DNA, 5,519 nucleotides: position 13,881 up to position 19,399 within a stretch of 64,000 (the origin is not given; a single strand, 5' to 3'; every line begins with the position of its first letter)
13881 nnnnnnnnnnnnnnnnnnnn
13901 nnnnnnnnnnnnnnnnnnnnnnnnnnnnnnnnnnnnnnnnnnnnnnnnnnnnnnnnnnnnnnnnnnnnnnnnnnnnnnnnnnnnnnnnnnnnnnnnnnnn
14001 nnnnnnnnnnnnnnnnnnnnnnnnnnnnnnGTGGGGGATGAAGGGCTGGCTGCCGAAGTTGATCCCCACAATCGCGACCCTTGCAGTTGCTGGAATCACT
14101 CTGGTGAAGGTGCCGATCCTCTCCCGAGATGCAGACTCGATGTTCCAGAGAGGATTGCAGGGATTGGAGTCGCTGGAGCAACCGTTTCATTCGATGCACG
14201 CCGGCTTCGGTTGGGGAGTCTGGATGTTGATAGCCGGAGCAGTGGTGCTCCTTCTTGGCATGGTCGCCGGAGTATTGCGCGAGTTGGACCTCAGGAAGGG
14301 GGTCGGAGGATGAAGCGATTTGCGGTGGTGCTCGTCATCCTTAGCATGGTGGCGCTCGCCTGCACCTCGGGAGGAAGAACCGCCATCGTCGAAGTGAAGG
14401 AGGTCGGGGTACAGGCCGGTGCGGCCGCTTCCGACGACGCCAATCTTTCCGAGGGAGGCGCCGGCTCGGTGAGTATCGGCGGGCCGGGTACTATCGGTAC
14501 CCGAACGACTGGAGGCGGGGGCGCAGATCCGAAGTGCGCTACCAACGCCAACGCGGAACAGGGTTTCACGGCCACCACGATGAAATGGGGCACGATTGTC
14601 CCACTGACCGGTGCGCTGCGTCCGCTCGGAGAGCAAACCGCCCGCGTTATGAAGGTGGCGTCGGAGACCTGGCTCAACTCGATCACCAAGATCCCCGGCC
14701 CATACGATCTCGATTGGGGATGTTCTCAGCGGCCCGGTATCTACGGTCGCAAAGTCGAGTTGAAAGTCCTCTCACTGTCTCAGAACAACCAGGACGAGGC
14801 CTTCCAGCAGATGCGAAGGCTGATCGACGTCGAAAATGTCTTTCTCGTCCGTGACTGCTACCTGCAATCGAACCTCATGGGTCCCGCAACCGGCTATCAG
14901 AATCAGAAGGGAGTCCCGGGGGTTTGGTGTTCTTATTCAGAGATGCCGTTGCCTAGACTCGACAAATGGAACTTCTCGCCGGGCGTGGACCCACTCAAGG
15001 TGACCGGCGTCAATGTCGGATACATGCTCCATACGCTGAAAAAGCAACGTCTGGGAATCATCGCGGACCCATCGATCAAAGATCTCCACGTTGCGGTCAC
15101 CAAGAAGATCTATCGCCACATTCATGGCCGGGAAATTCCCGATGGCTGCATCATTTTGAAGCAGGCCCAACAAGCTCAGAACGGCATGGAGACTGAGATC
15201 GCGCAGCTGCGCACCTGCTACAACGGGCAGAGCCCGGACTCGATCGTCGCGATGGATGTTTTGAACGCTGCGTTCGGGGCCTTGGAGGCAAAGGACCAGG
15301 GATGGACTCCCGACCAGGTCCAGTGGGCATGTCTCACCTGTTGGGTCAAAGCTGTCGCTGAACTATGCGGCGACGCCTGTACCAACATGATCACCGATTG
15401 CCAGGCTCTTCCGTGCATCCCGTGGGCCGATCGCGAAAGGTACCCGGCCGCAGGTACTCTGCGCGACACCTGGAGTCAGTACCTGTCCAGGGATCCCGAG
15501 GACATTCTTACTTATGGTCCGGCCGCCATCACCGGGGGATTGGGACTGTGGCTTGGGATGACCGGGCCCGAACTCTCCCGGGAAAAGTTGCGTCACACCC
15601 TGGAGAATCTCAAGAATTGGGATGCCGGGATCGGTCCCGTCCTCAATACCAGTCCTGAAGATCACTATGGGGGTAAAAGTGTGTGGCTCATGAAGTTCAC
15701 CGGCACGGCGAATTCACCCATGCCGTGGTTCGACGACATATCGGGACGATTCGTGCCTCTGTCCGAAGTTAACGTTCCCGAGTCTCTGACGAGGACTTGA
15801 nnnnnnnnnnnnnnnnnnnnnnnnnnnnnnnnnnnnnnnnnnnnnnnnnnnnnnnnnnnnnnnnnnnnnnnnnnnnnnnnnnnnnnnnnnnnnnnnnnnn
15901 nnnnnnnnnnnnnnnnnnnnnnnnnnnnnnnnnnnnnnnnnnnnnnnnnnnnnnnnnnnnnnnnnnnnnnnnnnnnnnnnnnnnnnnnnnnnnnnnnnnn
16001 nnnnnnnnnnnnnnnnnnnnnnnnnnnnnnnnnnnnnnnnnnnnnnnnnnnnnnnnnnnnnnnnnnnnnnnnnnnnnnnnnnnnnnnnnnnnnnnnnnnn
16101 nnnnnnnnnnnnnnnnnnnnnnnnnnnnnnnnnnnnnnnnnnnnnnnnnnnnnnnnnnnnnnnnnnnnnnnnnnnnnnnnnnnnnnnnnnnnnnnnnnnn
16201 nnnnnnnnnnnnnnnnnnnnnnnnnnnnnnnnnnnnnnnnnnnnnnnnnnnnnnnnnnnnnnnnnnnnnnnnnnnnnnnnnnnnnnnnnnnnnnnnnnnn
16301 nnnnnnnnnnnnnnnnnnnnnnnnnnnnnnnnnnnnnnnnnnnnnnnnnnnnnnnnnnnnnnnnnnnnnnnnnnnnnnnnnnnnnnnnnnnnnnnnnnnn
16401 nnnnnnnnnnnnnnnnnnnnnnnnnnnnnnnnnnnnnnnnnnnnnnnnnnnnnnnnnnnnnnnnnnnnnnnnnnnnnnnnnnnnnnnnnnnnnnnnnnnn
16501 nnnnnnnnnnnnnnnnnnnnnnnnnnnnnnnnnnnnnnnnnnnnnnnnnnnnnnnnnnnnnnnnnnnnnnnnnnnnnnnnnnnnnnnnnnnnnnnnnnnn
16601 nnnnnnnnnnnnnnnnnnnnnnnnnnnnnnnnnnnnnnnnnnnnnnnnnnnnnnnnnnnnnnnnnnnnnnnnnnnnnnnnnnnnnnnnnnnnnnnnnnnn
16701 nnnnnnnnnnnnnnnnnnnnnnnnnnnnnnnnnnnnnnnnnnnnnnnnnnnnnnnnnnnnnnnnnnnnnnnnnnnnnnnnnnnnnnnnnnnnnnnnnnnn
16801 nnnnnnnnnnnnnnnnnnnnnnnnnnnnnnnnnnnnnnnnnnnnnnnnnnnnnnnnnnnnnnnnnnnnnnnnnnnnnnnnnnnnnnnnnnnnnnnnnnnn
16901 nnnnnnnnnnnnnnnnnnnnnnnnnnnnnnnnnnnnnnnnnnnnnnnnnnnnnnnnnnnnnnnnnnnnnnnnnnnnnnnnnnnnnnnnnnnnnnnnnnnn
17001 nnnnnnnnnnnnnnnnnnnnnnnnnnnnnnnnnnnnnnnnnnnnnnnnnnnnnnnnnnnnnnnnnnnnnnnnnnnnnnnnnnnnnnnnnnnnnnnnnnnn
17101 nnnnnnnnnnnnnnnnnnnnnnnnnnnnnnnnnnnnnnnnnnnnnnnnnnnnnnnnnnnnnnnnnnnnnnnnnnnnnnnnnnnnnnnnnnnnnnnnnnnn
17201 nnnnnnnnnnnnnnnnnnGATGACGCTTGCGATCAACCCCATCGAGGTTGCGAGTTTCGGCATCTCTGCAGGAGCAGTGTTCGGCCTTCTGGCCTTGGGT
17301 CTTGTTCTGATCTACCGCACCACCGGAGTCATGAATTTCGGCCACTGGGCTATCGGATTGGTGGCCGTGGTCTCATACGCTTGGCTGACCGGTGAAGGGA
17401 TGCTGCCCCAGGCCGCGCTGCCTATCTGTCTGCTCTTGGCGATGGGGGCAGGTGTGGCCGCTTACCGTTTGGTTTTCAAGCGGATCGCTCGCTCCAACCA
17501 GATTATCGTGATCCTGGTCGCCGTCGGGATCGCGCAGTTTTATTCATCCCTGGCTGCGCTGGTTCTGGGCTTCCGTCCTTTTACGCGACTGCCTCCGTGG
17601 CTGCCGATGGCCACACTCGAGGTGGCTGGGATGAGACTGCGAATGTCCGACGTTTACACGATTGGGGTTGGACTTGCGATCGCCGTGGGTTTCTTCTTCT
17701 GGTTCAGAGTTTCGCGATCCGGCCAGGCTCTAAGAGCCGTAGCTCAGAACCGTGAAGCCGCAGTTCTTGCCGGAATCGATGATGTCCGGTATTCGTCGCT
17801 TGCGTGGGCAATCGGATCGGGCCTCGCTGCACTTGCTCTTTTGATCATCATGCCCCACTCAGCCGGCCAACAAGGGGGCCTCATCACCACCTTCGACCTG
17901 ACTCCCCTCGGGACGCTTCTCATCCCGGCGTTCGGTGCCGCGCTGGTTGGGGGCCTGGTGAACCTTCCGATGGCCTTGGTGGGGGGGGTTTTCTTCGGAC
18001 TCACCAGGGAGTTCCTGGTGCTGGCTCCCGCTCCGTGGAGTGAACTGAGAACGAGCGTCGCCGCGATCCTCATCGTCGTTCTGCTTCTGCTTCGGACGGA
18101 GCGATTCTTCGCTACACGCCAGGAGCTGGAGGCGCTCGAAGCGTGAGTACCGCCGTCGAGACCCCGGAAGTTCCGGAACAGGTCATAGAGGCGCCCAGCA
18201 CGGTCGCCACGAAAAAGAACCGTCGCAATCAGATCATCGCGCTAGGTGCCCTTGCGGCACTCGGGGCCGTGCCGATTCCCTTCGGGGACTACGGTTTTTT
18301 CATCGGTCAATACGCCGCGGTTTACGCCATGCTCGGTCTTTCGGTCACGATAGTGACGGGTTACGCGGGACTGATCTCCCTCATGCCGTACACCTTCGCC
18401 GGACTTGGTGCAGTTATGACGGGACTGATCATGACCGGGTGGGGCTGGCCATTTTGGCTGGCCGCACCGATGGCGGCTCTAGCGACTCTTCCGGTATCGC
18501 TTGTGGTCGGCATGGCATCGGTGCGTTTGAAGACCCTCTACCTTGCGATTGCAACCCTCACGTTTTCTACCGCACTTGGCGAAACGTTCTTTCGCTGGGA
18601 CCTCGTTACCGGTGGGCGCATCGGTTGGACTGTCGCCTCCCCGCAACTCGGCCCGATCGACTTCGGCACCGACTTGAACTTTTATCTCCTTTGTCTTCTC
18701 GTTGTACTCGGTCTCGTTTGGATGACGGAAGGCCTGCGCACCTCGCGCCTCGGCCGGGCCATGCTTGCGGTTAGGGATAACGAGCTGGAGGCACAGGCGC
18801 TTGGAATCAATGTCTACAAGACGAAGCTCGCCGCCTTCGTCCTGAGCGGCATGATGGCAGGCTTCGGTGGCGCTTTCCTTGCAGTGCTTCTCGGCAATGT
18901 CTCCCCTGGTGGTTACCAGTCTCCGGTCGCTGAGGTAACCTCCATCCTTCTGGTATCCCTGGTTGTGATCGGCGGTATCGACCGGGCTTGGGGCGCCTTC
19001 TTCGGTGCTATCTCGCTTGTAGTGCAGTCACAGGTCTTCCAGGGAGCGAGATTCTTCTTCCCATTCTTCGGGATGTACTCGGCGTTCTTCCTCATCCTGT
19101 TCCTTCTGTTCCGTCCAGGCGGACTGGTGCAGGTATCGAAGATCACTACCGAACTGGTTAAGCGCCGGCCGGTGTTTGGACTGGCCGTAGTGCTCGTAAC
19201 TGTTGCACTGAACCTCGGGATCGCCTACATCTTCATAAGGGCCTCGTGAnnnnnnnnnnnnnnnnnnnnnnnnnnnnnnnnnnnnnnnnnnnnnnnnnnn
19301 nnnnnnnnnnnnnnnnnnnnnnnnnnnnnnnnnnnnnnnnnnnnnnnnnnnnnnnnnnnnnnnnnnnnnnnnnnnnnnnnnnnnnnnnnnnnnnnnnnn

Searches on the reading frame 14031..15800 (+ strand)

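Call 29: search_protein_families(library=pfam, proteins=[window:14031-15800:+], max_evalue=0.00001)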
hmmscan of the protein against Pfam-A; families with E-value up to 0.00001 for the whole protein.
window:14031-15800:+ (589 aa): 1 family
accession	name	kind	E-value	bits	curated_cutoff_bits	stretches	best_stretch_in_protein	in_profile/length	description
PF13458.12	Peripla_BP_6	-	8.7e-11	42.5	31.7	1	186-557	4-339/343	Periplasmic binding protein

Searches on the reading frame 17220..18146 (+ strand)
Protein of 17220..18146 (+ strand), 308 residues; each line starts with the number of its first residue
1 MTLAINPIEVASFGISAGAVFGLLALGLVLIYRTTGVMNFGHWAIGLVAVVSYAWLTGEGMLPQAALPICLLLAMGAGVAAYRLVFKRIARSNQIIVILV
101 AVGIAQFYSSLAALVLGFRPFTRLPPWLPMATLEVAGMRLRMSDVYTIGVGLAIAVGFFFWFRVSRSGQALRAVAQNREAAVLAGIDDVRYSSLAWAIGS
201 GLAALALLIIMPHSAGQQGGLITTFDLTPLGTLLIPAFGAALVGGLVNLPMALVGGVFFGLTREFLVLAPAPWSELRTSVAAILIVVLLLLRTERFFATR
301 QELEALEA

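Call 29: search_protein_families(library=pfam, proteins=[window:17220-18146:+], max_evalue=0.00001)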
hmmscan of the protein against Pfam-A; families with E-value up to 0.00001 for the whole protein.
window:17220-18146:+ (308 aa): 1 family
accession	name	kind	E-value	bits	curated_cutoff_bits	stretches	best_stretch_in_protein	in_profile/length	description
PF02653.21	BPD_transp_2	-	1.9e-20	73.5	26.8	1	13-288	4-268/269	Branched-chain amino acid transport system / permease component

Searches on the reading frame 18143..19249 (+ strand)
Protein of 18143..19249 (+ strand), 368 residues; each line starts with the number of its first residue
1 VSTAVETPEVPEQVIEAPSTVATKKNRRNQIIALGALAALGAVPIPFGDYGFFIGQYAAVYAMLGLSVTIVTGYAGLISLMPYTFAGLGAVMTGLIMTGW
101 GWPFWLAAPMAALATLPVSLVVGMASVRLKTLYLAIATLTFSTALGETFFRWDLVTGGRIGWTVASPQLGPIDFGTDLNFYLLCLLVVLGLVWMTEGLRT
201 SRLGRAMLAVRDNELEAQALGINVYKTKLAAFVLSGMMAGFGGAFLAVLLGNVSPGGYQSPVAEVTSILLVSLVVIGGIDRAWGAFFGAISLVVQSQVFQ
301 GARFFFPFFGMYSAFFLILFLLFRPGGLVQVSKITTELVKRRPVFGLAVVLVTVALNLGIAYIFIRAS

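Call 29: search_protein_families(library=pfam, proteins=[window:18143-19249:+], max_evalue=0.00001)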
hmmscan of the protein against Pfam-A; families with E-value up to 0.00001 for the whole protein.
window:18143-19249:+ (368 aa): 1 family
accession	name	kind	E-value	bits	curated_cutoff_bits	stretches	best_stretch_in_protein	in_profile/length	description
PF02653.21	BPD_transp_2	-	8.2e-32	110.8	26.8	1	57-321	8-266/269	Branched-chain amino acid transport system / permease component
